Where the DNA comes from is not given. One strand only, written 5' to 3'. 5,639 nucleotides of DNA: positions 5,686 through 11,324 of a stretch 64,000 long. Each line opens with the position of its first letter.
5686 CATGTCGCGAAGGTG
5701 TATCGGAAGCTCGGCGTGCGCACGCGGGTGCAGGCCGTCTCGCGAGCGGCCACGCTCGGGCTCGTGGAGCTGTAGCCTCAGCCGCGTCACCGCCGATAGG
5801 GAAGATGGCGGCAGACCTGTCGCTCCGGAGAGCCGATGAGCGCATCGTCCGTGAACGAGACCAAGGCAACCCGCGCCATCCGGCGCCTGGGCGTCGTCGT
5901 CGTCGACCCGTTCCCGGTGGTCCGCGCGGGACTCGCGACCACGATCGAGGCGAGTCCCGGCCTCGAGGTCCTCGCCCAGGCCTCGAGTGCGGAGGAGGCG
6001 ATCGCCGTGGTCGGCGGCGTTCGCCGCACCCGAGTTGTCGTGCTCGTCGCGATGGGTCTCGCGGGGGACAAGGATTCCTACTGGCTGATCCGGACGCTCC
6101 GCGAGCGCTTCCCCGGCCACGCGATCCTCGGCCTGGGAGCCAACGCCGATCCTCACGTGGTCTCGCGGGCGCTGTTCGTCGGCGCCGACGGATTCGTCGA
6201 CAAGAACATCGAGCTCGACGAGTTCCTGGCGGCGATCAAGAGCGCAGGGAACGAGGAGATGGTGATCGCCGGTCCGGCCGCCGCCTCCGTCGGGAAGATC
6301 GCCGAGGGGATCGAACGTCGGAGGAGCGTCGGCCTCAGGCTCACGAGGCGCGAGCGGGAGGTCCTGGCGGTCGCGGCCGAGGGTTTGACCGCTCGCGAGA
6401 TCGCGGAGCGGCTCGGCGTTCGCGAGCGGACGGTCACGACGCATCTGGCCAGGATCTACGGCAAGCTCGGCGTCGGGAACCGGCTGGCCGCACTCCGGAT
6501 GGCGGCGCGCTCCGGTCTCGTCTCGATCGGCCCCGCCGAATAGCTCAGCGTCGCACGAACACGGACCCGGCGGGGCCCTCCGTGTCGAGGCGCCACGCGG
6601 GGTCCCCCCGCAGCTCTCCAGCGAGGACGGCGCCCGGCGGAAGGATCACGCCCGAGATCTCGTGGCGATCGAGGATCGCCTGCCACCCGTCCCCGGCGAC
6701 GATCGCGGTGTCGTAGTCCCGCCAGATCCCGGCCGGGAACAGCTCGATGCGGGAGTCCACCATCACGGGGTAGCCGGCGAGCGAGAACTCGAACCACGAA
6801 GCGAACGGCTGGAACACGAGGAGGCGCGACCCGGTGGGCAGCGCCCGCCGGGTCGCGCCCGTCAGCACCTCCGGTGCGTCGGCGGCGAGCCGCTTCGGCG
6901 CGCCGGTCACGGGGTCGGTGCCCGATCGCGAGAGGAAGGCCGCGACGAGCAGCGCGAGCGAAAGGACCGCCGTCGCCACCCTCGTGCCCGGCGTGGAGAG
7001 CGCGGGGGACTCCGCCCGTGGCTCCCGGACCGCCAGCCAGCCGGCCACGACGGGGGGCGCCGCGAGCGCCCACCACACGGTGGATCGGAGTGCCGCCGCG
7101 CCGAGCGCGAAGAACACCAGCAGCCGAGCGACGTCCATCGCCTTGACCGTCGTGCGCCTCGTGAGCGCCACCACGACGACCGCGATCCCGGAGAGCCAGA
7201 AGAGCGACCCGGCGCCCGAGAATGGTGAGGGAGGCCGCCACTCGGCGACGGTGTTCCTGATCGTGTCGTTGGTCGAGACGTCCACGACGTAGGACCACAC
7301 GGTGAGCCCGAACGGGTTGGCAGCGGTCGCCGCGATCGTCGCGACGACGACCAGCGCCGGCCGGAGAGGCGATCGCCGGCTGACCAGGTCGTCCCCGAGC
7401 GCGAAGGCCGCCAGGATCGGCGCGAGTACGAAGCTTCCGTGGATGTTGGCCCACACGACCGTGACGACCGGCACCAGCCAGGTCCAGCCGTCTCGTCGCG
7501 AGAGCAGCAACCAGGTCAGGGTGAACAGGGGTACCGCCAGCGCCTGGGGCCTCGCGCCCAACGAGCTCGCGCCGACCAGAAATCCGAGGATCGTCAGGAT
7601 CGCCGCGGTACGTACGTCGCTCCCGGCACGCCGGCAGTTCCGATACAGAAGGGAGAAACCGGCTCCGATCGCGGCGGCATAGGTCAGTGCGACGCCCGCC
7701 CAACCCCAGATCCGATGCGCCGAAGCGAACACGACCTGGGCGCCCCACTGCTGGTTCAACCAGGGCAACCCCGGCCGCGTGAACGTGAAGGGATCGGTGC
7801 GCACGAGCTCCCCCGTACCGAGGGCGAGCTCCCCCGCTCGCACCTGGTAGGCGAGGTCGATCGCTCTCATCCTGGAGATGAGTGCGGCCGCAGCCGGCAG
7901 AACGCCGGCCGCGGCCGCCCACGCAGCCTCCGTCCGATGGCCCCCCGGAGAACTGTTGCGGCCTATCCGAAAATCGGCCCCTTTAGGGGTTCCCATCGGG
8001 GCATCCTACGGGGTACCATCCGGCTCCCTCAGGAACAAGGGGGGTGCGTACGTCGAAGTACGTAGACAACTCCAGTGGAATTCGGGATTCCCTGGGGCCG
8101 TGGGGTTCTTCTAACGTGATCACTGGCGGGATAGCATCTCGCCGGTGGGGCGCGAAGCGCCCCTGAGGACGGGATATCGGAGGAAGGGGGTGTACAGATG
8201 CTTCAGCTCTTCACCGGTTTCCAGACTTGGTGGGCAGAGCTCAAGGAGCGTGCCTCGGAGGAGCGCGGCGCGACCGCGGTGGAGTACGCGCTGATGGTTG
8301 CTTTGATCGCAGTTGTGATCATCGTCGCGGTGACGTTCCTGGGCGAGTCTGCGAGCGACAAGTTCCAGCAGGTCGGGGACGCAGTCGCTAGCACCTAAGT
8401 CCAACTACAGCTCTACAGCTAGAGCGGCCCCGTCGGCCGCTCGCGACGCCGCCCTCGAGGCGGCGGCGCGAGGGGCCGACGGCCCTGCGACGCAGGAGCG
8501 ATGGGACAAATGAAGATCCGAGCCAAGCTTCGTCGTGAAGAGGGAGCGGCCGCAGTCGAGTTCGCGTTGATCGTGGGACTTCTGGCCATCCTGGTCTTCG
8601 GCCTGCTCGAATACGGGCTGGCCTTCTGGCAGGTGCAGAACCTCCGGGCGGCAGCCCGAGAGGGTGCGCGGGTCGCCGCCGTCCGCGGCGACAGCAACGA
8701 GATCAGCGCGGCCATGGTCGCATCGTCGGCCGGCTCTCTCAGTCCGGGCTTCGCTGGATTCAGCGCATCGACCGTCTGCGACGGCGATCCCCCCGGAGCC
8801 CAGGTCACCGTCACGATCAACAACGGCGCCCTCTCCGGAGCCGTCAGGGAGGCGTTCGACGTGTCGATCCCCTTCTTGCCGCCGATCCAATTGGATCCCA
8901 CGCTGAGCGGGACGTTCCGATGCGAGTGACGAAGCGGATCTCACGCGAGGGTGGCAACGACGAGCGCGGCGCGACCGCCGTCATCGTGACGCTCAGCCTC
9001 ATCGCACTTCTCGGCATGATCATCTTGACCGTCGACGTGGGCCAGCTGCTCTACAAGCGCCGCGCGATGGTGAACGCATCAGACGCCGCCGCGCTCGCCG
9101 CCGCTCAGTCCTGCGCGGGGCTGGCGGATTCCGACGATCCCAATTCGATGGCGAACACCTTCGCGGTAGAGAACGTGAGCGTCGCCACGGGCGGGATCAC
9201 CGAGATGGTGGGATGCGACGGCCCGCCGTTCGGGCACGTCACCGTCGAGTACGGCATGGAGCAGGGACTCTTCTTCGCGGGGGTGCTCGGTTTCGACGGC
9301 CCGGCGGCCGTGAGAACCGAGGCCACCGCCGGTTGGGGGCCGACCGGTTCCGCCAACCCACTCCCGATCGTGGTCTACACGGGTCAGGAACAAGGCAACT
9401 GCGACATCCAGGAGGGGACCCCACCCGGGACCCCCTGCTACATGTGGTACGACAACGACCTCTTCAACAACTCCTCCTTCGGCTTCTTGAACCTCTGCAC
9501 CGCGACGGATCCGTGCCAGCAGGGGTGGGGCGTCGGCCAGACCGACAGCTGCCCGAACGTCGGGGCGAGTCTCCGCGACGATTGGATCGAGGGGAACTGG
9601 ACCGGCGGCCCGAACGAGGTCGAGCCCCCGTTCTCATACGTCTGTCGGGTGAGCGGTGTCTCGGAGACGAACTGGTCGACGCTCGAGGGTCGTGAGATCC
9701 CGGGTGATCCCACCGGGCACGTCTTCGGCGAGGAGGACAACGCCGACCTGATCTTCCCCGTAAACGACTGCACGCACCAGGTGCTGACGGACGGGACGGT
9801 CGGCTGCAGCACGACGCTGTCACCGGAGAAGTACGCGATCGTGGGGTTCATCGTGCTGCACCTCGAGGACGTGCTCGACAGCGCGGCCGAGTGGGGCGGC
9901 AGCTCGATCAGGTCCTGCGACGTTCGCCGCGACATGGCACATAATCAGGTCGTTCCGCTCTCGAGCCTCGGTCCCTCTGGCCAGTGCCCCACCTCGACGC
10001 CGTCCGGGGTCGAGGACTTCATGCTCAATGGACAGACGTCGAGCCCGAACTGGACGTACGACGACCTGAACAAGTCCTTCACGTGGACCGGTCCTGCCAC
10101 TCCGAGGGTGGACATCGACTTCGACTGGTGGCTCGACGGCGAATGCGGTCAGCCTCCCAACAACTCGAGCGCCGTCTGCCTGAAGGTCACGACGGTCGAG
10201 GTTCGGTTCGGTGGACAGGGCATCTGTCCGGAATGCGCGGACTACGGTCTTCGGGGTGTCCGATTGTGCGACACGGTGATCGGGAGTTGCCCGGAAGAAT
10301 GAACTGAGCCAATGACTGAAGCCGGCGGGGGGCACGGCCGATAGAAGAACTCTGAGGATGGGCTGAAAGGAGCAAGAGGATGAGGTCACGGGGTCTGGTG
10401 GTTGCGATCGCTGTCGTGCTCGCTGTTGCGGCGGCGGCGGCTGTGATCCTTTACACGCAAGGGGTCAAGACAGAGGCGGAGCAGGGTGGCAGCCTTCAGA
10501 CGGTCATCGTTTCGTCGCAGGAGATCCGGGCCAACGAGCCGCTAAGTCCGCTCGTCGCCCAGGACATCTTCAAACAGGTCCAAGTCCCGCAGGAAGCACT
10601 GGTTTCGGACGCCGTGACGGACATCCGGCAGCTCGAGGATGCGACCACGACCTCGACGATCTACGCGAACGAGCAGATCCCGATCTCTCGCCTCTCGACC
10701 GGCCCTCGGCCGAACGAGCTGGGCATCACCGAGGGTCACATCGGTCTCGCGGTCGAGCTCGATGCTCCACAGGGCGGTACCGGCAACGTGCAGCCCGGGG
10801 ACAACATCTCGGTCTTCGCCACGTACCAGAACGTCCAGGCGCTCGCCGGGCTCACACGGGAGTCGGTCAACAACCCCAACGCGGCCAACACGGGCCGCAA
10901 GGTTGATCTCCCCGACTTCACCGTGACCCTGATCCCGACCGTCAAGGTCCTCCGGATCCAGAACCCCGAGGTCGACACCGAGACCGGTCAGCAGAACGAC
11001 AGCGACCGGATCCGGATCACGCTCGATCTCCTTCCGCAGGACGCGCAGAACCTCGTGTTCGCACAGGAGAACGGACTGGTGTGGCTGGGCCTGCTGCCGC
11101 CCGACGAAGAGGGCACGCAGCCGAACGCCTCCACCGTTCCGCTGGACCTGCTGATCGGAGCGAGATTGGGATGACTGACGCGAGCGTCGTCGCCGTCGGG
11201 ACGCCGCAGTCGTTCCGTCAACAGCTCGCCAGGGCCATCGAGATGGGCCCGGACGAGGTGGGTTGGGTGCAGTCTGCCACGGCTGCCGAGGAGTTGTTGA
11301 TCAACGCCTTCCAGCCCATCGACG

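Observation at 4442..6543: Three tandem kinase-less NarL/LuxR regulators, each with a differently broken phosphorylation site, beside a Tad pilus locus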

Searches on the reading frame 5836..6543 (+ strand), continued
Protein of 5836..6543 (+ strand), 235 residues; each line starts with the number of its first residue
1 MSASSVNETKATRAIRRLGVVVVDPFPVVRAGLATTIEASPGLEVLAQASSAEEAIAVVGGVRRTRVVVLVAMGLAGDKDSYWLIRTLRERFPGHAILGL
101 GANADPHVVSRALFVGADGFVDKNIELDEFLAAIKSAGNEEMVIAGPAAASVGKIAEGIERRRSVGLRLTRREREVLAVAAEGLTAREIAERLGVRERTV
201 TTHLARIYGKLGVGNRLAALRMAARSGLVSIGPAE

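Call 102: find_encoding_contigs(protein=P0136, flank=8000, max_places=1)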
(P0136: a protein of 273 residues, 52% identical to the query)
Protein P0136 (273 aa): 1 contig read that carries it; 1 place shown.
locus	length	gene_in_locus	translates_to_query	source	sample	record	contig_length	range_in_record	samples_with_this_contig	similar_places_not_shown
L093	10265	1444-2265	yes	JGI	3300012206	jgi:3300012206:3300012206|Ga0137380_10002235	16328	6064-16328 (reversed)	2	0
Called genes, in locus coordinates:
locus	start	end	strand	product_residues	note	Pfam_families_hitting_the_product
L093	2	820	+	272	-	?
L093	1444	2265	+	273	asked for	PF00072:Response_reg, PF00196:GerE, PF08281:Sigma70_r4_2 (weak)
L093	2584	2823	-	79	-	-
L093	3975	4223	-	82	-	-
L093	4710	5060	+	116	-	-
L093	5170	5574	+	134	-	-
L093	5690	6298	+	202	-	PF02698:DUF218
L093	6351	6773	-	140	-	PF13473:Cupredoxin_1, PF00127:Copper-bind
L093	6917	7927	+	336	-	PF01966:HD, PF13286:HD_assoc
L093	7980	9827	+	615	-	PF01807:Zn_ribbon_DnaG, PF08275:DNAG_N, PF01751:Toprim, PF13155:Toprim_2, PF13362:Toprim_3, PF13662:Toprim_4, PF10410:DnaB_bind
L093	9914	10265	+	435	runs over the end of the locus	PF03979:Sigma70_r1_1, PF00140:Sigma70_r1_2, PF04542:Sigma70_r2, PF04539:Sigma70_r3, PF04545:Sigma70_r4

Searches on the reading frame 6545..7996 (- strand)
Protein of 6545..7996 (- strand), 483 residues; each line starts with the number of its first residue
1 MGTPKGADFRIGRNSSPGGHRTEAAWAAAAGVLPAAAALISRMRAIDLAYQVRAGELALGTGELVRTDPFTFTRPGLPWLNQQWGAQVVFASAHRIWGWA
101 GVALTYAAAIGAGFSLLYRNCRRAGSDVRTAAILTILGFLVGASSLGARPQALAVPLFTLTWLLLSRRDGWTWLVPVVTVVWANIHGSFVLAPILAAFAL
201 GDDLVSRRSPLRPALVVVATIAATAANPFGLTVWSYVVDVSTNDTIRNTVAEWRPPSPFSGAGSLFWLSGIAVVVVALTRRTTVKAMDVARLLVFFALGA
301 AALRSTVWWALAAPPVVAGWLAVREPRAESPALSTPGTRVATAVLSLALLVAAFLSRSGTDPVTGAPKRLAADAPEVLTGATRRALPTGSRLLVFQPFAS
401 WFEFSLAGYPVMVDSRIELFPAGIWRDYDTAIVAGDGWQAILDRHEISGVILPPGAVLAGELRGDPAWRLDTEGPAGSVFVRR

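Call 3: search_protein_families(library=pfam, proteins=[window:6545-7996:-], max_evalue=0.01)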
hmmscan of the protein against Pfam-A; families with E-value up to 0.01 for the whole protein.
window:6545-7996:- (483 aa): 0 families

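Call 39: search_protein_families(library=ncbifam, proteins=[window:6545-7996:-], max_evalue=0.001)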
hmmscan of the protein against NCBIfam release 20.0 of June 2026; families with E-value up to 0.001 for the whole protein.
window:6545-7996:- (483 aa): 0 families

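Call 65: search_solved_structures(query=window:6545-7996:-, max_evalue=1)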
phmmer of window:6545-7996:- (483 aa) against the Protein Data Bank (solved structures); distinct sequences matched with E-value up to 1: 1.
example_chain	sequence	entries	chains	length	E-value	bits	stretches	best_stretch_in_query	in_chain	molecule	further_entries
2koy_A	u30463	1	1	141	0.59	12.2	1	196-246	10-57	Copper-transporting ATPase 2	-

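Call 66: search_protein_families(library=pfam, proteins=[window:6545-7996:-], max_evalue=1)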
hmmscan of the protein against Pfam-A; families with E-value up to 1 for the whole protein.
window:6545-7996:- (483 aa): 0 families

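Call 69: find_homologous_proteins(query=window:6545-7870:-, max_evalue=0.00001)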
Query window:6545-7870:- (441 aa): 720 proteins with E <= 0.00001 among 8000 candidates; the best 120 are listed.
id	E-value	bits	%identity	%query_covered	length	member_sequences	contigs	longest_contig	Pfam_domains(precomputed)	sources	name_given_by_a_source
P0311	4.7e-281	950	100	100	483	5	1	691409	-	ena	-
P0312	4.2e-256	868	91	100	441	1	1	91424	-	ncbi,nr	ncbi:MAG TPA: hypothetical protein VMR89_06560 [Actinomycetota bacterium]|nr:hypothetical protein [A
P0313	3.9e-255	865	91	100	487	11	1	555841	-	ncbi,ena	-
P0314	2.5e-254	862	91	100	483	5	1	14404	-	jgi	-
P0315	2.0e-243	826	86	100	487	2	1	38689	-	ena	-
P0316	7.5e-228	775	82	100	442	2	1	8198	-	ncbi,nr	ncbi:MAG TPA: hypothetical protein VNP90_10880 [Actinomycetota bacterium]|nr:hypothetical protein [A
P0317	3.2e-222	757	79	100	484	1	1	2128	-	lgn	-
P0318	6.1e-221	752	87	92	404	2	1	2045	-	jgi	jgi:hypothetical protein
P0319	1.7e-216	738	77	100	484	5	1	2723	-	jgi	jgi:hypothetical protein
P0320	1.4e-215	735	77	100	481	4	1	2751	-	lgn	-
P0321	2.7e-214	730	78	100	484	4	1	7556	-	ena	-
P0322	8.6e-214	729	77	100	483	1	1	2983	-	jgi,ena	-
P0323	1.5e-213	728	77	100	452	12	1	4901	-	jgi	jgi:hypothetical protein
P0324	2.9e-213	727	77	100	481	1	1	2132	-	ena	-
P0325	8.9e-211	719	76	100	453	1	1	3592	-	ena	-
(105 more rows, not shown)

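Call 79: predict_structure(alignment_id=A3)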
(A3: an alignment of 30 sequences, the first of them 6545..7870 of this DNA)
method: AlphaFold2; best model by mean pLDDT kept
length: 441 residues; sequences in the alignment: 30
mean_pLDDT: 76.8   pTM: 0.71
mean pLDDT of the five models: 76.8, 76.1, 75.7, 74.0, 73.2
residues with pLDDT >= 90: 165; 70-90: 137; 50-70: 75; < 50: 64
segments of 3 or more residues with pLDDT < 50: 25-38, 284-293, 314-332, 361-378
pLDDT, mean of each block of 10 residues (from residue 1): 61 72 46 43 85 82 87 96 91 92 67 94 92 94 85 96 92 95 74 65 62 82 94 95 95 93 91 95 48 58 68 47 38 66 80 62 38 41 77 90 87 86 94 85 89
secondary structure, 60 per line:
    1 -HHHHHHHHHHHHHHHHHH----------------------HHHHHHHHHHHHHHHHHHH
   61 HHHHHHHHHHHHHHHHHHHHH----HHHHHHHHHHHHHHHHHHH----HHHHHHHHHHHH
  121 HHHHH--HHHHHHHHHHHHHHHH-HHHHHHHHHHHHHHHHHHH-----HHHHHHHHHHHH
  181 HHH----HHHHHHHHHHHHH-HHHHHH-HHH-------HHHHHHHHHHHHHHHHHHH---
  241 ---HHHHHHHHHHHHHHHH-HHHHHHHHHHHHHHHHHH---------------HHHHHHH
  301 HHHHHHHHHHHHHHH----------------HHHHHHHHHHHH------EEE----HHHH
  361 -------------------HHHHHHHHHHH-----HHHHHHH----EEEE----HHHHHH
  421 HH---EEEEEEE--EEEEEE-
elements in order: H2-19 H42-81 H86-104 H109-125 H128-143 H145-163 H169-183 H188-200 H202-207 H219-237 H244-259 H261-278 H294-315 H332-343 E350-352 H357-360 H380-390 H396-402 E407-410 H415-422 E426-432 E435-440

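Call 83: fold_search(model_id=the predicted structure, library=pdb)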
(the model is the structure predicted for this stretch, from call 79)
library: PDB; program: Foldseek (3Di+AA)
matches with E <= 10: 222; with E <= 0.001: 15
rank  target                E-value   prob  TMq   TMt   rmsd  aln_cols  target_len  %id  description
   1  8age_A                7.0e-07  1.00  0.62  0.45   9.9       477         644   15  Structure of yeast oligosaccharylransferase complex with acceptor peptide bound (released 2022-12-07)
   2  7oci_F                1.8e-05  1.00  0.54  0.40  11.7       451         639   14  Cryo-EM structure of yeast Ost6p containing oligosaccharyltransferase complex (released 2022-02-16)
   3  7zlh_A                2.7e-05  1.00  0.49  0.35  12.4       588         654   10  Cryo-EM structure of C-mannosyltransferase CeDPY19, in apo state, bound to CMT2-Fab and anti-Fab nanobody (released 2023-01-11)
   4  7zli_A                4.9e-05  1.00  0.56  0.40  10.6       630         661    8  Cryo-EM structure of C-mannosyltransferase CeDPY19, in complex with Dol25-P-Man and bound to CMT2-Fab and anti-Fab nan (released 2023-01-11)
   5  8agc_A                5.9e-05  1.00  0.60  0.41   8.1       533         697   13  Structure of yeast oligosaccharylransferase complex with lipid-linked oligosaccharide and non-acceptor peptide bound (released 2022-12-07)
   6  7zlg_A                7.8e-05  1.00  0.56  0.40   9.2       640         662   10  Cryo-EM structure of C-mannosyltransferase CeDPY19, in complex with acceptor peptide and bound to CMT2-Fab and anti-Fa (released 2023-01-11)
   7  6ezn_F                8.5e-05  1.00  0.54  0.39  12.9       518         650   13  Cryo-EM structure of the yeast oligosaccharyltransferase (OST) complex (released 2018-01-17)
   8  3wak                  1.9e-04  1.00  0.55  0.32   8.5       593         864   14  Crystal structure of the Archaeoglobus fulgidus oligosaccharyltransferase (O29867_ARCFU) in the apo form (released 2013-10-30)
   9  5gmy_A                2.9e-04  1.00  0.53  0.31  12.3       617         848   13  Crystal structure of the Archaeoglobus fulgidus oligosaccharyltransferase (O29867_ARCFU) tethered with an acceptor pep (released 2017-02-01)
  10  6s7t_A                3.5e-04  1.00  0.60  0.40   7.4       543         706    9  Cryo-EM structure of human oligosaccharyltransferase complex OST-B (released 2019-12-18)
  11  5ezm                  3.6e-04  1.00  0.51  0.44  12.3       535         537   16  Crystal Structure of ArnT from Cupriavidus metallidurans in the apo state (released 2016-02-17)
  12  9n9j_I                4.4e-04  1.00  0.60  0.40   9.5       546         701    9  Structure of a GRP94 folding intermediate engaged with a CCDC134- and FKBP11-bound secretory translocon (released 2025-11-19)
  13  6s7o_A                4.4e-04  1.00  0.59  0.43   7.8       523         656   10  Cryo-EM structure of human oligosaccharyltransferase complex OST-A (released 2019-12-18)
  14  7e9s_A                5.0e-04  1.00  0.58  0.33   8.1       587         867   14  Archaeal oligosaccharyltransferase AglB from Archaeoglobus fulgidus in complex with an inhibitory peptide and a dolich (released 2021-09-08)
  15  8b6l_I                5.7e-04  1.00  0.55  0.37   9.9       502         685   10  Subtomogram average of the human Sec61-TRAP-OSTA-translocon (released 2022-12-07)
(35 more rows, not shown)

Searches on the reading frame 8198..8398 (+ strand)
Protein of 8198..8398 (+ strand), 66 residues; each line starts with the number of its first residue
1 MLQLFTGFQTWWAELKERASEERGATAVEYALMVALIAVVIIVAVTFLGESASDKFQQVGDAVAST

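Call 3: search_protein_families(library=pfam, proteins=[window:8198-8398:+], max_evalue=0.01)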
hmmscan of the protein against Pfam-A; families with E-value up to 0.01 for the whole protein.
window:8198-8398:+ (66 aa): 1 family
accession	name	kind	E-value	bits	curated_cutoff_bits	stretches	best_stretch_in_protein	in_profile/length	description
PF04964.19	Flp_Fap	-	3.5e-14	52.8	32.2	1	21-63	4-46/46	Flp/Fap pilin component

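Call 39: search_protein_families(library=ncbifam, proteins=[window:8198-8398:+], max_evalue=0.001)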
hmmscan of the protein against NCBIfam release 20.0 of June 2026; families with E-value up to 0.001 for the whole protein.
window:8198-8398:+ (66 aa): 0 families

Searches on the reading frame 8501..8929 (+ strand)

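Call 3: search_protein_families(library=pfam, proteins=[window:8501-8929:+], max_evalue=0.01)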
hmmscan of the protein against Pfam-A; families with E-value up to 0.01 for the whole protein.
window:8501-8929:+ (142 aa): 2 families
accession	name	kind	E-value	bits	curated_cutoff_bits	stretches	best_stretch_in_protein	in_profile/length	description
PF07811.17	TadE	-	5.4e-13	49.3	22.9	1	15-57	1-43/43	TadE-like protein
PF04964.19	Flp_Fap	-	5.4e-05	23.3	32.2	1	12-36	4-28/46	Flp/Fap pilin component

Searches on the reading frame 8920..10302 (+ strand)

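Call 3: search_protein_families(library=pfam, proteins=[window:8920-10302:+], max_evalue=0.01)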
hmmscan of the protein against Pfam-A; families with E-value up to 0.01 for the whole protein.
window:8920-10302:+ (460 aa): 1 family
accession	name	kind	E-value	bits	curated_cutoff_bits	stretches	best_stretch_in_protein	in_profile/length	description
PF13400.11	Tad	-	3.4e-09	37.3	22.3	1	17-63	1-46/47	Putative Flp pilus-assembly TadE/G-like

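Call 39: search_protein_families(library=ncbifam, proteins=[window:8920-10302:+], max_evalue=0.001)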
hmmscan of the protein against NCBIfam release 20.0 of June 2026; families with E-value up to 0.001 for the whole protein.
window:8920-10302:+ (460 aa): 1 family
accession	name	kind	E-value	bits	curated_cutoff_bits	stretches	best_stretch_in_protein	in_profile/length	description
TIGR03816.1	tadE_like_DECH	hypoth_equivalog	8.9e-06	25.9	50.95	1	15-85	1-69/109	Rv3654c family TadE-like protein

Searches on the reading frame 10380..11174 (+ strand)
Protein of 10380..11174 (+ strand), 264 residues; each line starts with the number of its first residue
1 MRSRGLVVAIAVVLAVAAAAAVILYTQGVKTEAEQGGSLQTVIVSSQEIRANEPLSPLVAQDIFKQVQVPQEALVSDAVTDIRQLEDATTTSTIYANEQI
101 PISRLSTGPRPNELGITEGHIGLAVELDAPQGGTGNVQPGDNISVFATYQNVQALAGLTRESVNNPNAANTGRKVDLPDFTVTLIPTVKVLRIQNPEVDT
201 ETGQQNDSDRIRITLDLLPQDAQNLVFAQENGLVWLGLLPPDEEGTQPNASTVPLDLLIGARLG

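Call 3: search_protein_families(library=pfam, proteins=[window:10380-11174:+], max_evalue=0.01)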
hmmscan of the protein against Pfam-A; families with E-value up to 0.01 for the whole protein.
window:10380-11174:+ (264 aa): 1 family
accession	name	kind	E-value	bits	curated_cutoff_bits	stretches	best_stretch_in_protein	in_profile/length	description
PF16976.10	RcpC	-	5e-12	46.2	28.8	1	116-238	7-113/114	Flp pilus assembly protein RcpC/CpaB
